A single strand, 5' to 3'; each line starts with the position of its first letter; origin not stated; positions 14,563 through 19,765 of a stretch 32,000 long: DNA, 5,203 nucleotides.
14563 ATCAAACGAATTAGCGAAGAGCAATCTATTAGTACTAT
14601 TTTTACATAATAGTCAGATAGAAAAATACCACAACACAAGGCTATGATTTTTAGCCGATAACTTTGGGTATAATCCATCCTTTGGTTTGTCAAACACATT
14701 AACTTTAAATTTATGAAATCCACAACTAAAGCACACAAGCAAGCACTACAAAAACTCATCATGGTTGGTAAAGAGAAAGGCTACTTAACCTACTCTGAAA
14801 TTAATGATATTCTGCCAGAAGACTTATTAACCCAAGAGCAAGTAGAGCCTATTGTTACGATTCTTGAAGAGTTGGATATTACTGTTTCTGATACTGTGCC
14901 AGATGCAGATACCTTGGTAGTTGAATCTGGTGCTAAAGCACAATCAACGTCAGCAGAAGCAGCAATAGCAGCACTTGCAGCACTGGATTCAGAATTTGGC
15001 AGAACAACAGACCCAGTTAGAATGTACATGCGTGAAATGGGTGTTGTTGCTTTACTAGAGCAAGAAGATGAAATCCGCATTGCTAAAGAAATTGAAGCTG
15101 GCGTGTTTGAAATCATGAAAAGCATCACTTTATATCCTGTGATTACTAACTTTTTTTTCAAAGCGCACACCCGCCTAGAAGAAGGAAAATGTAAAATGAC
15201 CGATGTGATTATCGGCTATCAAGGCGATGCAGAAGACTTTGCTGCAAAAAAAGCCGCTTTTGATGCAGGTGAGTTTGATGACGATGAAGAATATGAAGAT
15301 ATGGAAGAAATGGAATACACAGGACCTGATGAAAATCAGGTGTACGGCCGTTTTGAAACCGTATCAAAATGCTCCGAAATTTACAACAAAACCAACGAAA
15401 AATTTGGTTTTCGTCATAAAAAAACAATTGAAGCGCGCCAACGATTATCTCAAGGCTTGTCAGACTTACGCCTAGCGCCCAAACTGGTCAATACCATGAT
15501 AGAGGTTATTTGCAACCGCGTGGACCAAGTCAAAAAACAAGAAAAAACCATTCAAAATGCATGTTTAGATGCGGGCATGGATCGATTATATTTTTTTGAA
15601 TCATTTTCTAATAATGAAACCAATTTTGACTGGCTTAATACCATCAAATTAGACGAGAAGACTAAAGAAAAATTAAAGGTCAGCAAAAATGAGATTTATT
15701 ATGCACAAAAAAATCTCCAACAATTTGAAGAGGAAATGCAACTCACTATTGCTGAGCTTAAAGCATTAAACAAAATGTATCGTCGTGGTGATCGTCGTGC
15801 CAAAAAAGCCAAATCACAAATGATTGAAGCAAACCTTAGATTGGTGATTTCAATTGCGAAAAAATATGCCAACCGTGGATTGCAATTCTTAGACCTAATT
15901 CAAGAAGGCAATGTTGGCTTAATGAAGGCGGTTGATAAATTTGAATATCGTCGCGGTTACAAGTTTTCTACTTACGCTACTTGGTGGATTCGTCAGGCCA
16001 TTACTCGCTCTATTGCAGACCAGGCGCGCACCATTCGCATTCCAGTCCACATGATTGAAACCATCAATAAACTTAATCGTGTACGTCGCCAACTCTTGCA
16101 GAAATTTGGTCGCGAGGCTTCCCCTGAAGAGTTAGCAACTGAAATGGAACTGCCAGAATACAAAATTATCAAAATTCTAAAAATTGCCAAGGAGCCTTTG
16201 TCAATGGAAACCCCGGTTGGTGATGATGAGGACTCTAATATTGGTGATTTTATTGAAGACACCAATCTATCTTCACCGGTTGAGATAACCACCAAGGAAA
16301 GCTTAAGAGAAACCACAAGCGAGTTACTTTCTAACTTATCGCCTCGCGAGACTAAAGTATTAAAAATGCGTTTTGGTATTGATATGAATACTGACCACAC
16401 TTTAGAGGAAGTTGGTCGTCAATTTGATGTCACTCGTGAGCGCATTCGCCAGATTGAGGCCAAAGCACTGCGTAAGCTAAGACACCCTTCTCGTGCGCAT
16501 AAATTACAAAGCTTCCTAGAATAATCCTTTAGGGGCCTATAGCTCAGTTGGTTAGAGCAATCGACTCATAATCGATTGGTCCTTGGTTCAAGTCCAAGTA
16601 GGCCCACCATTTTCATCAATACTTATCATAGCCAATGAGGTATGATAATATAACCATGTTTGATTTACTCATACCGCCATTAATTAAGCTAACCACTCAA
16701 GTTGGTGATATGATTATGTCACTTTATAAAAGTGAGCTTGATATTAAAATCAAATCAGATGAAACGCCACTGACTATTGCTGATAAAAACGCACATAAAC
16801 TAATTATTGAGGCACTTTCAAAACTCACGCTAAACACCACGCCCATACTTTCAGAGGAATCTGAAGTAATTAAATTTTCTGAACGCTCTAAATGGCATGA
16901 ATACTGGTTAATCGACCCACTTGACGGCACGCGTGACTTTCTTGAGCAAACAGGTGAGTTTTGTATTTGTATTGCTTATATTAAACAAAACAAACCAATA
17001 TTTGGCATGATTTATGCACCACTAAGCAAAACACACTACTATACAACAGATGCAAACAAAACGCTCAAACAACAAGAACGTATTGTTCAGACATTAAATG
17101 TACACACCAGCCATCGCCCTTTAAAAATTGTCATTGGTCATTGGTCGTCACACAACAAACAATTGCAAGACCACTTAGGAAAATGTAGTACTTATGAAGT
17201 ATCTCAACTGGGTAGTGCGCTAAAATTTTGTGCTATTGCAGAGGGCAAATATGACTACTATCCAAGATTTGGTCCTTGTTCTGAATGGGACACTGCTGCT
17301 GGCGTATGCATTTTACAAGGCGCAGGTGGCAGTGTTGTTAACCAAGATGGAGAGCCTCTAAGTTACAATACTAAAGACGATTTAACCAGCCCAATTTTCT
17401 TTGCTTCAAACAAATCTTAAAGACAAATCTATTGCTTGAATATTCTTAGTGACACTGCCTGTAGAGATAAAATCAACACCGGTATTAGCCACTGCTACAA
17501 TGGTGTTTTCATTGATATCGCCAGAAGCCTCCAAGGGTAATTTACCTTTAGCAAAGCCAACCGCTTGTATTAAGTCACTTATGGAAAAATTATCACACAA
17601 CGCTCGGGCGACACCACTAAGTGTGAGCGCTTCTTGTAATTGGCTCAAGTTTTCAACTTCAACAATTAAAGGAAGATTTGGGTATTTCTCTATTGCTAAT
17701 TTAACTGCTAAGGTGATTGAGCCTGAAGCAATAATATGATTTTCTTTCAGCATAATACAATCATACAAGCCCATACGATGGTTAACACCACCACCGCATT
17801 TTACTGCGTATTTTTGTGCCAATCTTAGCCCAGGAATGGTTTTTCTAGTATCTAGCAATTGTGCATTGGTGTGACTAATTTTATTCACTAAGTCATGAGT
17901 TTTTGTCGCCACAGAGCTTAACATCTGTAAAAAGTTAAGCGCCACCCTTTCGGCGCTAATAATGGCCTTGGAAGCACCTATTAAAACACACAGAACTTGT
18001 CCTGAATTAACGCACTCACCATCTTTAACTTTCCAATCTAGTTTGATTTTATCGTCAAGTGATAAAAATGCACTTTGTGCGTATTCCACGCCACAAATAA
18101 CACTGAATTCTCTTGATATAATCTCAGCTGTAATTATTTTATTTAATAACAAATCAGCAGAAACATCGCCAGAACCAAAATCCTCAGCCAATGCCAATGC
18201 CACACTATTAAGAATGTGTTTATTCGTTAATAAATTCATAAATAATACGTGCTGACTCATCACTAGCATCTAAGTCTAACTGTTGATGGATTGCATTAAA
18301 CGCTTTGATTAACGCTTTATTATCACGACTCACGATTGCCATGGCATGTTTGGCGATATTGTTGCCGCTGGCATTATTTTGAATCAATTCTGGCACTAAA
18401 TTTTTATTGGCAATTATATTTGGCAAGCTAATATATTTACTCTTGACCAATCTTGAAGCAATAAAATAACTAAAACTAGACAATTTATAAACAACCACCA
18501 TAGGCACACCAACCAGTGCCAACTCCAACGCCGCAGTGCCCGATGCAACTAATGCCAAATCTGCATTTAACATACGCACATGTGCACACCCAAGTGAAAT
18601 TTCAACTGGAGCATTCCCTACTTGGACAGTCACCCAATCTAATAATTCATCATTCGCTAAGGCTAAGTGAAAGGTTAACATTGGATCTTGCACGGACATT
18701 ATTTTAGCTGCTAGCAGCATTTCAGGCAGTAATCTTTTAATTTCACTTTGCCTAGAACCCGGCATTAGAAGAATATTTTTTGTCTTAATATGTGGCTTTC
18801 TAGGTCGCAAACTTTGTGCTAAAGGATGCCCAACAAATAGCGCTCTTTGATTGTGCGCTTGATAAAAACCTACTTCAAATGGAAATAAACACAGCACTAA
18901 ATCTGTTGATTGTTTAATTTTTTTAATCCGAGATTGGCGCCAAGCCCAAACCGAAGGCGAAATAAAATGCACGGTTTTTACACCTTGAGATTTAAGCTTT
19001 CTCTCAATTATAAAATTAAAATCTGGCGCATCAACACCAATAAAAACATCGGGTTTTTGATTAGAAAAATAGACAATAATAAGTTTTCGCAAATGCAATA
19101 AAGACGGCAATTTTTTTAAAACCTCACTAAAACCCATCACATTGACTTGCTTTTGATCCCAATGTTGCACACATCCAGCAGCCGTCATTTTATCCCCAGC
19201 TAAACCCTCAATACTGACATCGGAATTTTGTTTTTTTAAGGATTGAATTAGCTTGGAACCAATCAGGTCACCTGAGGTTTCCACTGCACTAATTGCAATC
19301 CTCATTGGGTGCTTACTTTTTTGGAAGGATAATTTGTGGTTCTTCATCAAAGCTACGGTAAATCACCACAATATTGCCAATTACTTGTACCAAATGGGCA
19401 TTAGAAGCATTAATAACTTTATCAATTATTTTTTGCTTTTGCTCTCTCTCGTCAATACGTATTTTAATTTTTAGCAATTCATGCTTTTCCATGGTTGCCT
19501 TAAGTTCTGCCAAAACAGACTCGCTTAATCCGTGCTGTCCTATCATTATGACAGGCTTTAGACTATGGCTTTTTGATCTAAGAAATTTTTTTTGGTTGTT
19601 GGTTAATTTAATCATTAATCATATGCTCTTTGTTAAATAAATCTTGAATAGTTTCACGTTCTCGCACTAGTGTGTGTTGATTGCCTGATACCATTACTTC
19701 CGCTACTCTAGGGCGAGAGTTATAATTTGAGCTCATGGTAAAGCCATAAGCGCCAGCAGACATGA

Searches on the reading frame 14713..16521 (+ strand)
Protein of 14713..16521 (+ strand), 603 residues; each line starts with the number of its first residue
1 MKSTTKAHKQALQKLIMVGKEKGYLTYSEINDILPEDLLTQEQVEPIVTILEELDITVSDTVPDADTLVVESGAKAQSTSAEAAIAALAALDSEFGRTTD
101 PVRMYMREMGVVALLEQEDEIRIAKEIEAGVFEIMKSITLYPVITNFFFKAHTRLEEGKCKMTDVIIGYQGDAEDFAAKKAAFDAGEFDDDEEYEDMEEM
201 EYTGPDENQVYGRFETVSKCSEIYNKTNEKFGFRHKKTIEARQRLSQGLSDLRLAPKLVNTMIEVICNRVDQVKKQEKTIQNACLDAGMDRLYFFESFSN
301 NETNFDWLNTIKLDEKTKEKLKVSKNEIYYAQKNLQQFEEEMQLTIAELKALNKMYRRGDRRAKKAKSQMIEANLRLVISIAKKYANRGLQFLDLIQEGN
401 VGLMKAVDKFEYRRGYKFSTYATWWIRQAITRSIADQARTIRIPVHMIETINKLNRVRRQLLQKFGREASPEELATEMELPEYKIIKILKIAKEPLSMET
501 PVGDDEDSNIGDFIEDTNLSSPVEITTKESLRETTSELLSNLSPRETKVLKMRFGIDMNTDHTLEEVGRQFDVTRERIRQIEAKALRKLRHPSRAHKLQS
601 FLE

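Call 16: search_protein_families(library=pfam, proteins=[window:14713-16521:+], max_evalue=0.01)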
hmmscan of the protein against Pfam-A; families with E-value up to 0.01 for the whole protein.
window:14713-16521:+ (603 aa): 6 families
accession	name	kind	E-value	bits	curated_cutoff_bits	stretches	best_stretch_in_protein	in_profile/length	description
PF04546.19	Sigma70_ner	-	3.5e-32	112.5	29.7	1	141-339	1-210/210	Sigma-70, non-essential region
PF04539.22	Sigma70_r3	-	4.7e-26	91.1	25.3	1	449-524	1-76/78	Sigma-70 region 3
PF04542.20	Sigma70_r2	-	2e-23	82.4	24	1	370-440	1-71/71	Sigma-70 region 2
PF03979.19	Sigma70_r1_1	-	2.4e-20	72.7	22.5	1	8-79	3-74/81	Sigma-70 factor, region 1.1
PF04545.22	Sigma70_r4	-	2.6e-18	65.7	24.1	1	538-591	1-50/50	Sigma-70, region 4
PF00140.25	Sigma70_r1_2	-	2.8e-09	37.2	22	1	100-133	1-34/34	Sigma-70 factor, region 1.2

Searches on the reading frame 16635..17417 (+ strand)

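Call 16: search_protein_families(library=pfam, proteins=[window:16635-17417:+], max_evalue=0.01)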
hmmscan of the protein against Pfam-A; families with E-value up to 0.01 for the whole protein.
window:16635-17417:+ (261 aa): 1 family
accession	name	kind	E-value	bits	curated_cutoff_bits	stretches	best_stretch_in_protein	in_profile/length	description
PF00459.30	Inositol_P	-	8.3e-46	157.1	27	1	16-247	9-248/271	Inositol monophosphatase family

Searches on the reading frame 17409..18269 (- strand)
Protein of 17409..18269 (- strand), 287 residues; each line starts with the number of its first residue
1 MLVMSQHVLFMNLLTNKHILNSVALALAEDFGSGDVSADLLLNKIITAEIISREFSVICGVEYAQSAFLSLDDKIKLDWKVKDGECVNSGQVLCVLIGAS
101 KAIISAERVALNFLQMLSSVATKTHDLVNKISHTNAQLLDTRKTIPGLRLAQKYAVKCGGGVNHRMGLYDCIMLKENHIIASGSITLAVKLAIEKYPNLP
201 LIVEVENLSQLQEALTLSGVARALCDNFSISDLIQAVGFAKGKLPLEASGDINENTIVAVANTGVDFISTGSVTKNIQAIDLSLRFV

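Call 16: search_protein_families(library=pfam, proteins=[window:17409-18269:-], max_evalue=0.01)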
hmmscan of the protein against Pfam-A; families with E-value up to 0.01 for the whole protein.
window:17409-18269:- (287 aa): 2 families
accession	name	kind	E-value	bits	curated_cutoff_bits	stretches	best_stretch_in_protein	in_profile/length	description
PF01729.25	QRPTase_C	-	8.9e-48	162.6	23.1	1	120-285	1-169/169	Quinolinate phosphoribosyl transferase, C-terminal domain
PF02749.22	QRPTase_N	-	9.1e-17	61.5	27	1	41-118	7-82/82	Quinolinate phosphoribosyl transferase, N-terminal domain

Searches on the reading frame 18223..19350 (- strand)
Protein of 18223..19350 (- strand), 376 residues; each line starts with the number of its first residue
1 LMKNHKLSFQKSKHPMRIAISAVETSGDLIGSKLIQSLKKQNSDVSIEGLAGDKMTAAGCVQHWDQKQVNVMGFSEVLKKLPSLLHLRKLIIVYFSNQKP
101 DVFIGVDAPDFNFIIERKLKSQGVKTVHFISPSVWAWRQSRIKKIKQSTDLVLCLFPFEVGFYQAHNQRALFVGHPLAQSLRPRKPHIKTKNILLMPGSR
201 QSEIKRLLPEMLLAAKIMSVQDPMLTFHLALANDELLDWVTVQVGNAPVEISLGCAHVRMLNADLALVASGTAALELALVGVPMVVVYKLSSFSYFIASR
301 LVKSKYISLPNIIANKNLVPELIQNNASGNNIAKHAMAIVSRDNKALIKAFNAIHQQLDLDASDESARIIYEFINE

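Call 16: search_protein_families(library=pfam, proteins=[window:18223-19350:-], max_evalue=0.01)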
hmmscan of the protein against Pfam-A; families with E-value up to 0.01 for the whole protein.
window:18223-19350:- (376 aa): 1 family
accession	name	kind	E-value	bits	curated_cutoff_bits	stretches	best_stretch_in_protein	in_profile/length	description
PF02684.21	LpxB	-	3e-100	336.1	22.6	1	18-349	1-348/374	Lipid-A-disaccharide synthetase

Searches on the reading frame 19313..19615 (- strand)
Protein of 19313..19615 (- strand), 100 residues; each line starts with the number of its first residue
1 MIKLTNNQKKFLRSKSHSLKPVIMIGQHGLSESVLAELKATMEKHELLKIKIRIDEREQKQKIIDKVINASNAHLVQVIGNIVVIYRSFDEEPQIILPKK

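Call 16: search_protein_families(library=pfam, proteins=[window:19316-19615:-], max_evalue=0.01)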
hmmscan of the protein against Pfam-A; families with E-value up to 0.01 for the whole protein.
window:19316-19615:- (100 aa): 1 family
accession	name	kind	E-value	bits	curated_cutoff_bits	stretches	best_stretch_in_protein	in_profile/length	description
PF01985.26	CRS1_YhbY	-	5.6e-25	87.9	27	1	4-87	1-84/84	CRS1 / YhbY (CRM) domain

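Call 46: find_encoding_contigs(protein=window:19313-19615:-, flank=10000, max_places=6)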
Protein window:19313-19615:- (100 aa): no gene with exactly this product is on record in the collection.
